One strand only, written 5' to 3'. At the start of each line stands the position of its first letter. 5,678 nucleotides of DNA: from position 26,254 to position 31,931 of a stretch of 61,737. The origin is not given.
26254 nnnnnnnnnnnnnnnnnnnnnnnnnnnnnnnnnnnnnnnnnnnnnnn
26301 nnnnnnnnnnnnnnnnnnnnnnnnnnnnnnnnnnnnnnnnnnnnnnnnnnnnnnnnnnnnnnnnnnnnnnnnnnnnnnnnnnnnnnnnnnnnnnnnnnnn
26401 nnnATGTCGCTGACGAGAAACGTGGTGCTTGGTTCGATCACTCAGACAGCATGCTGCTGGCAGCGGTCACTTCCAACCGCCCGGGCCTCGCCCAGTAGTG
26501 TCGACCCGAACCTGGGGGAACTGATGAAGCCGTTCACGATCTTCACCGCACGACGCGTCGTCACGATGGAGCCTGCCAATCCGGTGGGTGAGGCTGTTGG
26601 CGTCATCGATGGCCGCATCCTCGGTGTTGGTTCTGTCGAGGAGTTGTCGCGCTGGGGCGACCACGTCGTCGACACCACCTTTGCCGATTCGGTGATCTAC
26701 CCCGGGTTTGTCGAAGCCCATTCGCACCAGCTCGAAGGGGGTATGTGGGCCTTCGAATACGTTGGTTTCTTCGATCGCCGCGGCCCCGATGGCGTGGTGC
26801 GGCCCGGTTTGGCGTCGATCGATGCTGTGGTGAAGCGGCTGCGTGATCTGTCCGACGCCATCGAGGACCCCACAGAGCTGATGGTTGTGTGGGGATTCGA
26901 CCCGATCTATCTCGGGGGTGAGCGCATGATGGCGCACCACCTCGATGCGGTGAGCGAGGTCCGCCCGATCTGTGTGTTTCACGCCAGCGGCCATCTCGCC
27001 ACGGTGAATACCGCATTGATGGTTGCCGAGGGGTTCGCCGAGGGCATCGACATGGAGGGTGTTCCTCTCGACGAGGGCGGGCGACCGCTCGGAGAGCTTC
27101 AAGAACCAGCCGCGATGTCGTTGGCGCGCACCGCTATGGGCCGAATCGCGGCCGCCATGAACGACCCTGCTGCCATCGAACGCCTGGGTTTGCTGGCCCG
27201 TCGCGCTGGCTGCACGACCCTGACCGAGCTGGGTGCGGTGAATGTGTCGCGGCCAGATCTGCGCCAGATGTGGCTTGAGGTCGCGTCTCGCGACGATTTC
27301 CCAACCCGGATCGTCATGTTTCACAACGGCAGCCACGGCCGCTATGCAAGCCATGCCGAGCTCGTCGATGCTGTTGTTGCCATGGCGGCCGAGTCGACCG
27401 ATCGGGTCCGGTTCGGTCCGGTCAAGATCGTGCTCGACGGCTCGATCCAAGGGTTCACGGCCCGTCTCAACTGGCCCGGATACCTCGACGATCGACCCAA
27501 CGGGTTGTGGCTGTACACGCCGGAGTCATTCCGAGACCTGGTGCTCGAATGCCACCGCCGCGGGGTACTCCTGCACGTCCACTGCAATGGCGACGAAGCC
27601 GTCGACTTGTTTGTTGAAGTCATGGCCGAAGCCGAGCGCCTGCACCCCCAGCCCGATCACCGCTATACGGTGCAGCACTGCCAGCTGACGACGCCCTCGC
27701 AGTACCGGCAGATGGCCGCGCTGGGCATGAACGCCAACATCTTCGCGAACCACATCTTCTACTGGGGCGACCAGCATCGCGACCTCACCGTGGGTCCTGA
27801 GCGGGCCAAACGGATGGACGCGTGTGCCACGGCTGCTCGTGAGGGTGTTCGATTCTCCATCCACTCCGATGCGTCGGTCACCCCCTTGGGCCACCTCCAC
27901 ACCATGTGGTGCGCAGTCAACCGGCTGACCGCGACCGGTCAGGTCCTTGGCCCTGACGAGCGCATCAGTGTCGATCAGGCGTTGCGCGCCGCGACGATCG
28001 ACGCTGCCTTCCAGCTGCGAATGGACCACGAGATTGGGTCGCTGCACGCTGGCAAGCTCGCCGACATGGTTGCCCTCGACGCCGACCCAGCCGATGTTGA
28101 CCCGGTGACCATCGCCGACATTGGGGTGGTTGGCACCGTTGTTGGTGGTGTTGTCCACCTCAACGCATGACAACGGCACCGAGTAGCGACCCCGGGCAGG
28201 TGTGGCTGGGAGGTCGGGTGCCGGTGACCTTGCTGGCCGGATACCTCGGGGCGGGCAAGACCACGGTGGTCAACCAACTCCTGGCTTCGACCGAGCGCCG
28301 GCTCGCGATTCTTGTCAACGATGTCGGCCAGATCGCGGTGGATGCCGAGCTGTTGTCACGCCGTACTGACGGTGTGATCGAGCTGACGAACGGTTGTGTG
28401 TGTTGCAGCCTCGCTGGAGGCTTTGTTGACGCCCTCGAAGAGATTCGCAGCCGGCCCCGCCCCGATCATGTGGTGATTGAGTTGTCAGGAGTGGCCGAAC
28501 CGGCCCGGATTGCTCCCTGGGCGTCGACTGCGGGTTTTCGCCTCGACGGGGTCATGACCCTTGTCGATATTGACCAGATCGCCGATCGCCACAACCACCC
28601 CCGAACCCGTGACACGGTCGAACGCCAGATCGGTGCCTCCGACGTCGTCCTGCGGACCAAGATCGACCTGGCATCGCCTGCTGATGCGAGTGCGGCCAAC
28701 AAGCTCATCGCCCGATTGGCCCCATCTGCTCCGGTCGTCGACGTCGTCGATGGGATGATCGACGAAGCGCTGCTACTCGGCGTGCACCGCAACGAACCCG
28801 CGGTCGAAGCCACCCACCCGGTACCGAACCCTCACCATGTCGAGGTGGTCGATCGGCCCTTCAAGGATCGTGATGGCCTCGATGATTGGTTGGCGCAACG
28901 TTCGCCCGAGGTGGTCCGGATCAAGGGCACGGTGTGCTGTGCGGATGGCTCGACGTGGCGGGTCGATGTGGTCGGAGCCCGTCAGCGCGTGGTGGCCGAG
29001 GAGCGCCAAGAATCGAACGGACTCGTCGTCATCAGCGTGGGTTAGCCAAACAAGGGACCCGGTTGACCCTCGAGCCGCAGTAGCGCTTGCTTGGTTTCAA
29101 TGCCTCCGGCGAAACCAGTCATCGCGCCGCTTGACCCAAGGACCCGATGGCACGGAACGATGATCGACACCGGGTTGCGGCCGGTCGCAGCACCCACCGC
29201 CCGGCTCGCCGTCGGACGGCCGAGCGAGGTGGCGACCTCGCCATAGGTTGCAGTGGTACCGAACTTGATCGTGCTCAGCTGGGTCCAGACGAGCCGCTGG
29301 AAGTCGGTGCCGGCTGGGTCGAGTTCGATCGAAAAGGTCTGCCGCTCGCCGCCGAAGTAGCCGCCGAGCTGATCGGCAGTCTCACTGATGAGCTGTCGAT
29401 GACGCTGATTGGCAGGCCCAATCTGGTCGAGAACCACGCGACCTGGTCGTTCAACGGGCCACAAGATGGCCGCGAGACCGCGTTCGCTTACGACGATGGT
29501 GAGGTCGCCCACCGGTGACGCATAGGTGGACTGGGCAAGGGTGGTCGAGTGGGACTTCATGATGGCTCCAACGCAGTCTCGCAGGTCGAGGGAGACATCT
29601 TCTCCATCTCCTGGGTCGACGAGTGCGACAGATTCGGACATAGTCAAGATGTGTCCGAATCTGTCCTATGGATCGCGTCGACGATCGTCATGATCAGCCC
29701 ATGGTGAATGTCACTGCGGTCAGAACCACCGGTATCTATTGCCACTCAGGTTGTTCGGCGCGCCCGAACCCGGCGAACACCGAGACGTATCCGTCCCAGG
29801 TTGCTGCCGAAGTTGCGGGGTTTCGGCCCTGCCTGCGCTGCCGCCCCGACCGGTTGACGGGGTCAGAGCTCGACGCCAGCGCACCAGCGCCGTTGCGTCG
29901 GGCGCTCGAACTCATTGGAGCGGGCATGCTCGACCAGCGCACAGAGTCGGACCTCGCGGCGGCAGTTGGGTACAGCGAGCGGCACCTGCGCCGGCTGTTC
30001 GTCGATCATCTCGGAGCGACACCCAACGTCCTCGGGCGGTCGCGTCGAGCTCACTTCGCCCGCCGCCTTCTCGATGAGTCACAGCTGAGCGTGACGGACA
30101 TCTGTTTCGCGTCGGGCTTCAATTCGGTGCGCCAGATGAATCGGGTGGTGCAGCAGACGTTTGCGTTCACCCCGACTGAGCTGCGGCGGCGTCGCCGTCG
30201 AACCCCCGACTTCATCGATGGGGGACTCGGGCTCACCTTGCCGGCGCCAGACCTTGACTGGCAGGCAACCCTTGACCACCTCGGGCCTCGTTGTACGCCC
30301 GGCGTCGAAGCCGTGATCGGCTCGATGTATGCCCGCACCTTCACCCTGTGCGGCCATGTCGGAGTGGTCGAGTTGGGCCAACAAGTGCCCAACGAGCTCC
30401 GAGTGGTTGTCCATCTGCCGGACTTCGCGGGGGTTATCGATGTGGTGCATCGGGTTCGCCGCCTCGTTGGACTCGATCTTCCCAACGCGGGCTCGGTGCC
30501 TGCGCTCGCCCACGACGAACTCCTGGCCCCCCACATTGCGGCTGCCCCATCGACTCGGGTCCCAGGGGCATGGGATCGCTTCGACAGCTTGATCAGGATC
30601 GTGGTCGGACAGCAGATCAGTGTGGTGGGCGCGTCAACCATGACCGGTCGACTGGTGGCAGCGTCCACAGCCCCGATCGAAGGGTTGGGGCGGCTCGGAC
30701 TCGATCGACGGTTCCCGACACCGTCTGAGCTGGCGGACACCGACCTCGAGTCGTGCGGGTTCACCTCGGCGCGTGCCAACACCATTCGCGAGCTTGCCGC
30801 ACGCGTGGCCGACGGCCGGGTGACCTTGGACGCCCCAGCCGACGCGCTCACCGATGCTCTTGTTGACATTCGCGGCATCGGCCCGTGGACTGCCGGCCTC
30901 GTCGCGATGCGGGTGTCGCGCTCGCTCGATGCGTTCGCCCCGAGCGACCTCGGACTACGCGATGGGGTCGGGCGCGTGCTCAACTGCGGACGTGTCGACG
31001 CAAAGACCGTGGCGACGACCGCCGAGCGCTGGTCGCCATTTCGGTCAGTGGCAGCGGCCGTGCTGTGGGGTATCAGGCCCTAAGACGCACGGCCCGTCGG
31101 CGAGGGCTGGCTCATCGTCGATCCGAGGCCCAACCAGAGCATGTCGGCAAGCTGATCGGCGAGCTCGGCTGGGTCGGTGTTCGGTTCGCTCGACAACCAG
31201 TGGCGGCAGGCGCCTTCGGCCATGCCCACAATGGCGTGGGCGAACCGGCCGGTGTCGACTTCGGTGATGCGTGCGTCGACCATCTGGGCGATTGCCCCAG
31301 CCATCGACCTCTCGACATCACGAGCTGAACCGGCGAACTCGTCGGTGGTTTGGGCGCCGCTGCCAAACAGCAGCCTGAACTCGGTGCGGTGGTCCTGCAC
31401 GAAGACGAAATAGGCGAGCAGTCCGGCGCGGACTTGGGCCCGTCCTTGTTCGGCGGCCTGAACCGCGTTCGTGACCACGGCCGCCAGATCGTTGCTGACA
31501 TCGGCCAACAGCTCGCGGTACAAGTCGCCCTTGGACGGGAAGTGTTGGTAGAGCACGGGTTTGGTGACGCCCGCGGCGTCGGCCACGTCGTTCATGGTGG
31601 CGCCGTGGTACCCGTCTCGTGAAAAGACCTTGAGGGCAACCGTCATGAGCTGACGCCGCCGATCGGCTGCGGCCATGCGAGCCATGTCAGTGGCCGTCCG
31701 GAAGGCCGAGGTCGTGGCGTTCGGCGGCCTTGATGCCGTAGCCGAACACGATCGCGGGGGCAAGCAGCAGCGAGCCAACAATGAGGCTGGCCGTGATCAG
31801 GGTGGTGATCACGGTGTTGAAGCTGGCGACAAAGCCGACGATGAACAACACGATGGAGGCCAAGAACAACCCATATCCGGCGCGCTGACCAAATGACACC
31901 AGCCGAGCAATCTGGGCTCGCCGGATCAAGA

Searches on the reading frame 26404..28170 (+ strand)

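Call 62: search_protein_families(library=pfam, max_evalue=0.000001, proteins=[window:26404-28170:+])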
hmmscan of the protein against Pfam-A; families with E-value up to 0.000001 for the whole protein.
window:26404-28170:+ (588 aa): 2 families
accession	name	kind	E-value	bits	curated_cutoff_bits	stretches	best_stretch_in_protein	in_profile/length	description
PF07969.17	Amidohydro_3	-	2.9e-69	235.2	29.7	1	97-584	9-470/472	Amidohydrolase family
PF01979.26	Amidohydro_1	-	1.7e-20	74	25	1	365-582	126-342/345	Amidohydrolase family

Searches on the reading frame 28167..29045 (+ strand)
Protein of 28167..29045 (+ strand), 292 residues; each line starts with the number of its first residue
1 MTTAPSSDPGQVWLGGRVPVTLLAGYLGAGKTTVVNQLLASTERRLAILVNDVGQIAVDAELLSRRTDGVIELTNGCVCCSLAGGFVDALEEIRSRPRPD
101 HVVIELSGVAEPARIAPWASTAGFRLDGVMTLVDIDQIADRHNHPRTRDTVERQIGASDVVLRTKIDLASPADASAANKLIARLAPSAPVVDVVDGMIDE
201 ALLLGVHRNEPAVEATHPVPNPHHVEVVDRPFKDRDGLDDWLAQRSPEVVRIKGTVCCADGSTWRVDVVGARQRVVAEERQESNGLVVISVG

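Call 62: search_protein_families(library=pfam, max_evalue=0.000001, proteins=[window:28167-29045:+])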
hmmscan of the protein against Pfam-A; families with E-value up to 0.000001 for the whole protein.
window:28167-29045:+ (292 aa): 1 family
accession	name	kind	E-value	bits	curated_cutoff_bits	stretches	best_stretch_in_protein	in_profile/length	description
PF02492.25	cobW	-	6.7e-43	146.8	20.7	1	19-191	1-179/180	CobW/HypB/UreG, nucleotide-binding domain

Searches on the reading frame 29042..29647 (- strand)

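Call 62: search_protein_families(library=pfam, max_evalue=0.000001, proteins=[window:29042-29647:-])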
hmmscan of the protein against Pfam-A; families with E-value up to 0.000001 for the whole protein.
window:29042-29647:- (201 aa): 2 families
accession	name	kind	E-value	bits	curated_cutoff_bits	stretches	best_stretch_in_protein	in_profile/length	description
PF01035.26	DNA_binding_1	-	1.1e-32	112.1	27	1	115-194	1-80/81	6-O-methylguanine DNA methyltransferase, DNA binding domain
PF02870.21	Methyltransf_1N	-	1.1e-08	35.9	21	1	40-111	4-71/71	6-O-methylguanine DNA methyltransferase, ribonuclease-like domain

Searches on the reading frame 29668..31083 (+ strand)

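Call 62: search_protein_families(library=pfam, max_evalue=0.000001, proteins=[window:29668-31083:+])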
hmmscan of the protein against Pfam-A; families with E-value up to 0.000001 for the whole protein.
window:29668-31083:+ (471 aa): 5 families
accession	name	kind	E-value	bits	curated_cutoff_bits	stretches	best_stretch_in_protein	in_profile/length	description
PF12833.13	HTH_18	-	1.3e-20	73.9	33.6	1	96-175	1-80/80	Helix-turn-helix domain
PF06029.17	AlkA_N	-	4.4e-19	69.3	26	1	194-303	8-118/118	AlkA N-terminal domain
PF02805.21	Ada_Zn_binding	-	4.4e-16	59.1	23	1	15-61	18-65/65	Metal binding domain of Ada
PF00165.29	HTH_AraC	-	2.8e-09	37.3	26.6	0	138-174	7-42/42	Bacterial regulatory helix-turn-helix proteins, AraC family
PF00730.31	HhH-GPD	-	3.1e-07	31.1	26.2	1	309-455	1-106/108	HhH-GPD superfamily base excision DNA repair protein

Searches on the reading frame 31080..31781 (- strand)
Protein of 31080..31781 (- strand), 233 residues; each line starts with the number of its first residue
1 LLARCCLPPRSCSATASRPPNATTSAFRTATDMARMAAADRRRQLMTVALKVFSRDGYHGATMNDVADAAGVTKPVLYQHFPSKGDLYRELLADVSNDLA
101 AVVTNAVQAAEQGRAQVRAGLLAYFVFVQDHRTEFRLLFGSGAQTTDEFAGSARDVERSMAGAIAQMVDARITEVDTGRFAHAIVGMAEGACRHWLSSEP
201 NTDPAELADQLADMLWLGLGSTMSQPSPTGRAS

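Call 62: search_protein_families(library=pfam, max_evalue=0.000001, proteins=[window:31080-31781:-])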
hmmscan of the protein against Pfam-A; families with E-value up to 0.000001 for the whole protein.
window:31080-31781:- (233 aa): 3 families
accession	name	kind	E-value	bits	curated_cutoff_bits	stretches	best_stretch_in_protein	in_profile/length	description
PF00440.29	TetR_N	-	2e-16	59.9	24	1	46-91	2-47/47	Bacterial regulatory proteins, tetR family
PF21943.1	TetR_C_46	-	6e-09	36.5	27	1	115-218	3-109/109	Tetracyclin repressor-like, C-terminal domain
PF19344.4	TetR_C_32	-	4e-08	33.9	27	1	104-225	3-133/139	Tetracyclin repressor-like, C-terminal domain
